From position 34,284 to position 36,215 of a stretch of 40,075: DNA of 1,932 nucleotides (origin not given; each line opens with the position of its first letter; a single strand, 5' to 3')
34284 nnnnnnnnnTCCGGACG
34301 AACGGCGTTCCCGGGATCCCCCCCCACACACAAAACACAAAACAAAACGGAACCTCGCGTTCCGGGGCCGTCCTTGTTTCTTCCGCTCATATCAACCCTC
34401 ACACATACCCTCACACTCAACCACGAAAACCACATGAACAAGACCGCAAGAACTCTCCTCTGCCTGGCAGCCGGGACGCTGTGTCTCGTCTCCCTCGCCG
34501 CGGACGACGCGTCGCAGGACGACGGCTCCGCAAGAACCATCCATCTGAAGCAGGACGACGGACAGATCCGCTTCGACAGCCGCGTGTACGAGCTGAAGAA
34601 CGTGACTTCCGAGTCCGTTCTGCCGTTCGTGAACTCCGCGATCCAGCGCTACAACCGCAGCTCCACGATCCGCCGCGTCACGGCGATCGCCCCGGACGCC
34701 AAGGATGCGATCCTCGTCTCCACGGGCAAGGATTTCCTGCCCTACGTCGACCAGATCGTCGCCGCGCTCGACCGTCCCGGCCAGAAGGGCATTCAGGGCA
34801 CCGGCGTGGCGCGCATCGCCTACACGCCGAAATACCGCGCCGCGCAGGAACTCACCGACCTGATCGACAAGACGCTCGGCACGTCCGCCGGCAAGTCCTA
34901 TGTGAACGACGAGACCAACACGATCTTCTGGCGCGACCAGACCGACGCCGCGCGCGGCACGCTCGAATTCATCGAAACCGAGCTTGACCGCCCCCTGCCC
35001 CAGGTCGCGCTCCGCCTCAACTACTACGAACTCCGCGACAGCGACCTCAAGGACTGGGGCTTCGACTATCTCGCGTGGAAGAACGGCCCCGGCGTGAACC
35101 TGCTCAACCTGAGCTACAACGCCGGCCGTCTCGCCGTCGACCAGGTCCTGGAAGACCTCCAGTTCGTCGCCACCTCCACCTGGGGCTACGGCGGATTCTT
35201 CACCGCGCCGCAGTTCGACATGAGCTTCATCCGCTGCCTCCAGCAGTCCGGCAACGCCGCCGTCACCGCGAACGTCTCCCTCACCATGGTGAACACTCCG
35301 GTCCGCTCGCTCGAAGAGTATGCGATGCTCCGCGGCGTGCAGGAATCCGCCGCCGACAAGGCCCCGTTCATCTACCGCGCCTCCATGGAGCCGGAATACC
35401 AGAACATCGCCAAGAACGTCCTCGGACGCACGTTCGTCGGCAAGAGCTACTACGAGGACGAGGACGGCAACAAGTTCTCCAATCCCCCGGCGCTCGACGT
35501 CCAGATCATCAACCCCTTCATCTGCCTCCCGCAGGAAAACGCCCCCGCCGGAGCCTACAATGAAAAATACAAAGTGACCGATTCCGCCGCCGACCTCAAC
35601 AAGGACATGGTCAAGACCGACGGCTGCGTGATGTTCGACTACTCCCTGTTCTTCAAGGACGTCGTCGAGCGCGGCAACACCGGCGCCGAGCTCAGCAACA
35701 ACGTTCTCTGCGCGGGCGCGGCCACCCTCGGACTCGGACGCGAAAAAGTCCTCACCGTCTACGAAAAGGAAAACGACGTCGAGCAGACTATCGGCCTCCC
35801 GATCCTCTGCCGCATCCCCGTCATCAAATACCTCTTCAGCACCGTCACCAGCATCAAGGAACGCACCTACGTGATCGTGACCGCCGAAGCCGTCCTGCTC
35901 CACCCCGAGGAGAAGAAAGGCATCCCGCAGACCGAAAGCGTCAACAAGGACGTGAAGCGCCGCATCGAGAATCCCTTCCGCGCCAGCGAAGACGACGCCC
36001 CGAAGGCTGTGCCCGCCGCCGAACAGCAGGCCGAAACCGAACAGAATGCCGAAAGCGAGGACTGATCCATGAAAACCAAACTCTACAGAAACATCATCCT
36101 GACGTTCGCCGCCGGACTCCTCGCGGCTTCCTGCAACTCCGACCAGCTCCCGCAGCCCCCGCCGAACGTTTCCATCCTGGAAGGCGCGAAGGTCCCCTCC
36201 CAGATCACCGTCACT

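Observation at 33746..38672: Orphan operon of a small lipoprotein, two divergent tandem secretin paralogs (one a liposecretin) and a translationally coupled MarR regulator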

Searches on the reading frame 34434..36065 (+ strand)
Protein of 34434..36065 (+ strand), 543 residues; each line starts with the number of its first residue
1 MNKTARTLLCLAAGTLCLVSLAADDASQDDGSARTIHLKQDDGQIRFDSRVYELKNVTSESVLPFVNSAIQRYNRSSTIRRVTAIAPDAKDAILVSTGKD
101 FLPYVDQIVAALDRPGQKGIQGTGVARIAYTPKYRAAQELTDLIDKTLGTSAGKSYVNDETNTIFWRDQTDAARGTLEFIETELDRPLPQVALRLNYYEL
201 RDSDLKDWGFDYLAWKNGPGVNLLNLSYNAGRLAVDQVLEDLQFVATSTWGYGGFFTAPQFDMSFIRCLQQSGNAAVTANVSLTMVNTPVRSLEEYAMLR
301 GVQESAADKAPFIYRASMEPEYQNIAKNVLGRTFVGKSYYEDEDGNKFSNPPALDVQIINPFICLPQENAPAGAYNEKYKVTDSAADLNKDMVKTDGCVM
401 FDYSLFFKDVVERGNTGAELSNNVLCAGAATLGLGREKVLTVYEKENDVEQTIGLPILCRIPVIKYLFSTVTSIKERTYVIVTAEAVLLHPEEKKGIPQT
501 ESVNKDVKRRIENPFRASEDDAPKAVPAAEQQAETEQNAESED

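Call 3: search_protein_families(library=pfam, proteins=[window:34434-36065:+], max_evalue=1)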
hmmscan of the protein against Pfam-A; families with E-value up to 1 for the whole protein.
window:34434-36065:+ (543 aa): 2 families
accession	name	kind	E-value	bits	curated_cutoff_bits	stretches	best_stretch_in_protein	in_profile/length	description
PF03958.22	Secretin_N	-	0.00022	21.8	28.2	1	49-117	1-68/69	Bacterial type II/III secretion system short domain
PF00263.26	Secretin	-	0.00043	20.3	27.5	1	445-485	124-164/169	Bacterial type II and III secretion system protein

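Call 4: search_protein_families(library=ncbifam, proteins=[window:34434-36065:+], max_evalue=1)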
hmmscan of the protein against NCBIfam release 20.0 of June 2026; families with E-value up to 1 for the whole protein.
window:34434-36065:+ (543 aa): 6 families
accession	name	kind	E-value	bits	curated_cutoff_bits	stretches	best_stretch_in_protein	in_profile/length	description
TIGR02517.1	type_II_gspD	equivalog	3.5e-07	29.1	351.35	1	47-155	160-268/600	type II secretion system secretin GspD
TIGR02516.1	type_III_yscC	equivalog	3e-05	22.8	238.45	1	429-478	401-450/463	type III secretion system outer membrane ring subunit SctC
TIGR02515.1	IV_pilus_PilQ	subfamily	0.00027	20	284.35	2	133-213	105-194/428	type IV pilus secretin PilQ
TIGR02519.1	pilus_MshL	equivalog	0.0013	17.8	250.2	1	446-482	247-283/290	pilus (MSHA type) biogenesis protein MshL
NF010083.0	PRK13568.1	equivalog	0.0015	17.4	554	1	133-211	129-209/419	DNA uptake porin HofQ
NF011873.0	PRK15346.1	equivalog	0.12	11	524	1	425-473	430-478/499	EscC/YscC/HrcC family type III secretion system outer membrane ring protein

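Call 22: find_homologous_proteins(query=window:34434-36065:+)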
Query window:34434-36065:+ (543 aa): 856 proteins with E <= 0.001 among 8000 candidates; the best 120 are listed.
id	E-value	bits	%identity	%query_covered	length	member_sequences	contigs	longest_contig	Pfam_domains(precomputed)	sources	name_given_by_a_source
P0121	0.0e+0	1215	99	100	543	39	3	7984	-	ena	-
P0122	0.0e+0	1159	94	100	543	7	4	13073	-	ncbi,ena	-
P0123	0.0e+0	1151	94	100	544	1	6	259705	-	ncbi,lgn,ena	-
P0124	0.0e+0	1148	94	100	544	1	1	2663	-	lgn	-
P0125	0.0e+0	1144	94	100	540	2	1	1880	-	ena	-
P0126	0.0e+0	1144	94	100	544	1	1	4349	-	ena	-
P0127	0.0e+0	1141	94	100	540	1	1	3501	-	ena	-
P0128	0.0e+0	1141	94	100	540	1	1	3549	-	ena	-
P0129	0.0e+0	1130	92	100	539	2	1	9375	-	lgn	-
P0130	0.0e+0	1130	93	99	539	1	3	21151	-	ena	-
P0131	0.0e+0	1130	93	100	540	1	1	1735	-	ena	-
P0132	0.0e+0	1128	93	100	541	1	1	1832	-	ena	-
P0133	0.0e+0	1128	92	100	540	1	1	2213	-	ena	-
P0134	0.0e+0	1127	93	100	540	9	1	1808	-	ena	-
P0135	0.0e+0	1127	92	100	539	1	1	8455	-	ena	-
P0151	0.0e+0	1069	87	100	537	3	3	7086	PF03958.23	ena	-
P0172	0.0e+0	1023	84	100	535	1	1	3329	PF03958.23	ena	-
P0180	1.3e-212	725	65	92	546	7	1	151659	PF03958.23,PF00263.27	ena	-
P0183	1.2e-211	722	63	92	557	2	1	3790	PF03958.23,PF00263.27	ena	-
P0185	7.0e-211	719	66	90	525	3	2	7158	PF03958.23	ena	-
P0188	3.5e-210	717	65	89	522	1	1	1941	PF03958.23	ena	-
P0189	7.5e-209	713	62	94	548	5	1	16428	PF03958.23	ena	-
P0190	1.0e-208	712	62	92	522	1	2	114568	PF03958.23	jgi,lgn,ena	-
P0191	2.2e-208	711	63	90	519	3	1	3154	PF03958.23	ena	-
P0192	2.5e-208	711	61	95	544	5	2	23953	PF03958.23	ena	-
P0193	3.2e-208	711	62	97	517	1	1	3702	PF03958.23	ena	-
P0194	3.3e-208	711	64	91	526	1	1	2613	PF03958.23,PF00263.27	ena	-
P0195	4.3e-208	710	60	98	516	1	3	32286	PF03958.23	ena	-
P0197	7.1e-208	710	61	96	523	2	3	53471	PF03958.23,PF00263.27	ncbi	-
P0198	8.7e-208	709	63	90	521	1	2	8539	PF03958.23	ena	-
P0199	9.3e-208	709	62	93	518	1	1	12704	PF03958.23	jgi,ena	-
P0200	2.4e-207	708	62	94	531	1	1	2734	PF03958.23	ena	-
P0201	2.5e-207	708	65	90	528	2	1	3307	PF03958.23,PF00263.27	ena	-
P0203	4.7e-207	707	62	94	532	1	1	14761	PF03958.23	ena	-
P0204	4.8e-207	707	62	94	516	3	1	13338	PF03958.23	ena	-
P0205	5.7e-207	707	62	95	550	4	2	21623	PF03958.23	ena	-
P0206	9.1e-207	706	62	93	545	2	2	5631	PF03958.23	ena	-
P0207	1.2e-206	705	62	94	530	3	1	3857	PF03958.23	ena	-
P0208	6.0e-206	703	62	94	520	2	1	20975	PF03958.23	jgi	-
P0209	8.6e-206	703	61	93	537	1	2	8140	PF03958.23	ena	-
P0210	9.1e-206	703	63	92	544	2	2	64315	PF03958.23,PF00263.27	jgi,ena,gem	-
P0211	9.3e-206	703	60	97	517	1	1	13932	PF03958.23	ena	-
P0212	3.0e-205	701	63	91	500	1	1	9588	PF03958.23,PF00263.27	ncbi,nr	ncbi:MAG: hypothetical protein J5858_13555, partial [Lentisphaeria bacterium]|nr:hypothetical protei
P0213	5.7e-205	700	64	90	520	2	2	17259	PF03958.23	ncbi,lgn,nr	ncbi:MAG: hypothetical protein MR051_05265 [Lentisphaeria bacterium]|nr:hypothetical protein [Lentis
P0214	6.5e-205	700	62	96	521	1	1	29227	PF03958.23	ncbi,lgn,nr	ncbi:MAG: hypothetical protein PHS41_03350 [Victivallaceae bacterium]|nr:hypothetical protein [Victi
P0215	8.2e-205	699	62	95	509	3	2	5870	PF03958.23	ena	-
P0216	9.2e-205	699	60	99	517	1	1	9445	PF03958.23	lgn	-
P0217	9.8e-205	699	61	94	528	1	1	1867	PF03958.23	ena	-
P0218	1.3e-204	699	62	94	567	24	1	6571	PF03958.23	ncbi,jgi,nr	ncbi:MAG: hypothetical protein E7055_19740 [Lentisphaerae bacterium]|nr:hypothetical protein [Lentis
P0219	1.6e-204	699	60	98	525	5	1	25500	PF03958.23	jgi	-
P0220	2.3e-204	698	62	93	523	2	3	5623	PF03958.23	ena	-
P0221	6.6e-204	696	62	95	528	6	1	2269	PF03958.23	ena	-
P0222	1.8e-203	695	62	94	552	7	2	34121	PF03958.23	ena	-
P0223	2.2e-203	695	64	91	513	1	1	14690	PF03958.23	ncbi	-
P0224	2.7e-203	694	61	95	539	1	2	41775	PF03958.23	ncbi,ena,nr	ncbi:MAG: hypothetical protein J5806_11060 [Lentisphaeria bacterium]|nr:hypothetical protein [Lentis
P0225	2.4e-202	691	60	96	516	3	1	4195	PF03958.23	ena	-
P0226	9.5e-202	689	61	93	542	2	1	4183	PF03958.23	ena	-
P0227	9.5e-202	689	61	93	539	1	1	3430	PF03958.23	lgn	-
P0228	1.0e-201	689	59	97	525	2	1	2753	PF03958.23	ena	-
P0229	2.6e-201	688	61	92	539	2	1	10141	PF03958.23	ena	-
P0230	3.2e-201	688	62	96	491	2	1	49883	PF03958.23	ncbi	-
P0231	6.3e-201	687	62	91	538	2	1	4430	PF03958.23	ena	-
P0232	6.1e-200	683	62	90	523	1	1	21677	PF03958.23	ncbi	-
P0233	1.7e-199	682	59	94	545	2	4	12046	PF03958.23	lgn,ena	-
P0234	4.2e-199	681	63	89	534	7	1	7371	PF03958.23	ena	-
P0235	5.3e-199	680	62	90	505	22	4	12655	PF03958.23,PF00263.27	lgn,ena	-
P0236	4.2e-198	677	61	93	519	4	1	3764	PF03958.23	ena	-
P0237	4.9e-198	677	61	96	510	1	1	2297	PF03958.23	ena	-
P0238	1.0e-196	673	62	89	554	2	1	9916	PF03958.23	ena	-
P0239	2.4e-196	671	61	90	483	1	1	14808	PF03958.23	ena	-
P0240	5.0e-196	670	62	90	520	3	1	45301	PF03958.23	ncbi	-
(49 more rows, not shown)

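Call 29: search_solved_structures(query=A2, max_evalue=0.1)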
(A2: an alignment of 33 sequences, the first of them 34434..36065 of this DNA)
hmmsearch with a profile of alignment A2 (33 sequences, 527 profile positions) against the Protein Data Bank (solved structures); distinct sequences matched with E-value up to 0.1: 3.
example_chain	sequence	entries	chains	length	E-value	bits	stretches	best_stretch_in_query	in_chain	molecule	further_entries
7ofh_A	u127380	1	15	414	0.0066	18.3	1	357-483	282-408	Virion export protein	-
9sh1_A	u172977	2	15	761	0.043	15.6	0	148-214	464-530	Type IV pilus biogenesis and competence protein PilQ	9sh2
4av2_A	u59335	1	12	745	0.075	14.8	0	148-214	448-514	TYPE IV PILUS BIOGENESIS AND COMPETENCE PROTEIN PILQ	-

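Call 40: predict_structure(alignment_id=A2)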
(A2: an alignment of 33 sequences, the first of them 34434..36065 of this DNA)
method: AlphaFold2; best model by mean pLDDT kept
length: 543 residues; sequences in the alignment: 33
mean_pLDDT: 57.9   pTM: 0.48
mean pLDDT of the five models: 57.9, 53.3, 52.9, 52.0, 50.9
residues with pLDDT >= 90: 0; 70-90: 161; 50-70: 173; < 50: 209
segments of 3 or more residues with pLDDT < 50: 1-43, 115-126, 208-234, 239-259, 324-337, 373-378, 391-393, 411-421, 448-474, 505-518, 521-528, 530-543
pLDDT, mean of each block of 10 residues (from residue 1): 44 39 35 36 60 75 68 73 66 81 77 50 50 75 72 67 68 74 71 79 55 38 38 48 36 33 65 66 69 64 66 75 49 47 66 77 64 49 50 60 73 44 68 75 60 35 35 55 78 57 45 43 45 44 39
secondary structure, 60 per line:
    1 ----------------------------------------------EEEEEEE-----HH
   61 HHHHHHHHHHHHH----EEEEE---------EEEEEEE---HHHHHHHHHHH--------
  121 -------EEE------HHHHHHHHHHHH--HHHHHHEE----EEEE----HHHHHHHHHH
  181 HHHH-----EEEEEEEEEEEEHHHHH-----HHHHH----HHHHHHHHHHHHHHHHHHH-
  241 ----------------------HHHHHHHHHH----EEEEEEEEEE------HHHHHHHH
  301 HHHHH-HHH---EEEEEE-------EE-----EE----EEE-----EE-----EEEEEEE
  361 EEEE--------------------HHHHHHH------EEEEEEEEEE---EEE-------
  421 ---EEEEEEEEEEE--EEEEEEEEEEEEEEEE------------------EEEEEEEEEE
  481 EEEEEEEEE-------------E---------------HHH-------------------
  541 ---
elements in order: E47-53 H59-73 E78-82 E92-98 H102-112 E128-130 H137-148 H151-156 E163-166 H171-184 E190-201 H202-206 H212-216 H221-239 H263-272 E277-286 H293-305 E313-318 E339-341 E354-364 H385-391 E398-407 E411-413 E424-434 E437-452 E471-489

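Call 44: fold_search(model_id=the predicted structure, library=pdb)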
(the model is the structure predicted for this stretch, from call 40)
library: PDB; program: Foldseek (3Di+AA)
matches with E <= 10: 652; with E <= 0.001: 38
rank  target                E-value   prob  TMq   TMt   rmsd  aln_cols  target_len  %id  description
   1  6i1x_A                6.5e-12  1.00  0.22  0.24  21.0       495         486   14  Aeromonas hydrophila ExeD (released 2019-04-10)
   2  5wq8_A                3.4e-11  1.00  0.25  0.27  24.8       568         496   10  CryoEM structure of type II secretion system secretin GspD in Vibrio cholerae (released 2016-12-28)
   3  5wq9_A                6.3e-11  1.00  0.26  0.29  24.6       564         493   10  CryoEM structure of type II secretion system secretin GspD G453A mutant in Vibrio cholerae (released 2016-12-28)
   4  6hcg_A                1.1e-10  1.00  0.25  0.23  21.7       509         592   12  Klebsiella pneumoniae type II secretion system outer membrane complex. PulD, PulS and PulC HR domain. (released 2019-11-27)
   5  6i1y_A                1.4e-10  1.00  0.23  0.24  30.3       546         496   12  Vibrio vulnificus EpsD (released 2019-04-10)
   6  5zdh_A                2.3e-10  1.00  0.25  0.27  23.1       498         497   13  CryoEM structure of ETEC Pilotin-Secretin AspS-GspD complex (released 2018-04-18)
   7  8co1_A1               2.3e-10  1.00  0.24  0.22  23.1       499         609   10  Type II Secretion System (released 2024-04-10)
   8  5wq7_A                2.8e-10  1.00  0.23  0.26  23.3       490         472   12  CryoEM structure of type II secretion system secretin GspD in E.coli K12 (released 2016-12-28)
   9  7ah9_5N               3.7e-10  1.00  0.21  0.23  23.2       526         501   12  Substrate-engaged type 3 secretion system needle complex from Salmonella enterica typhimurium - SpaR state 1 (released 2021-03-17)
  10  6q14_A                6.8e-10  1.00  0.22  0.24  22.5       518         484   12  Structure of the Salmonella SPI-1 injectisome NC-base (released 2019-10-23)
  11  7ah9_5P               8.5e-10  1.00  0.26  0.28  23.6       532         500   10  Substrate-engaged type 3 secretion system needle complex from Salmonella enterica typhimurium - SpaR state 1 (released 2021-03-17)
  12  7ah9_5C               9.5e-10  1.00  0.21  0.22  22.2       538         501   11  Substrate-engaged type 3 secretion system needle complex from Salmonella enterica typhimurium - SpaR state 1 (released 2021-03-17)
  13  6q14_B                1.2e-09  1.00  0.22  0.24  22.7       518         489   12  Structure of the Salmonella SPI-1 injectisome NC-base (released 2019-10-23)
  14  7ah9_5M               1.3e-09  1.00  0.21  0.22  23.0       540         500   12  Substrate-engaged type 3 secretion system needle complex from Salmonella enterica typhimurium - SpaR state 1 (released 2021-03-17)
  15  7ah9_5O               1.5e-09  1.00  0.24  0.26  22.8       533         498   11  Substrate-engaged type 3 secretion system needle complex from Salmonella enterica typhimurium - SpaR state 1 (released 2021-03-17)
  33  9u5s_A                3.4e-07  1.00  0.22  0.25  27.8       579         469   11  The structure of the BfpBG complex in the T4bP system (released 2025-11-05)
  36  7ofh_A                2.4e-06  1.00  0.21  0.43  11.3       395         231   10  CryoEM structure of the outer membrane secretin pore pIV from the f1 filamentous bacteriophage. (released 2021-11-03)
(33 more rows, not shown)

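Call 48: search_protein_families(library=phrogs, proteins=[window:34434-36065:+], max_evalue=0.01)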
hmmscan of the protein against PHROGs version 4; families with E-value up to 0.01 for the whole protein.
window:34434-36065:+ (543 aa): 1 family
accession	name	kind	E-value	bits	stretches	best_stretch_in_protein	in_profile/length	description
phrog_1012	-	head and packaging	3.7e-12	46.7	2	129-222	111-211/403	assembly (protein IV of M13)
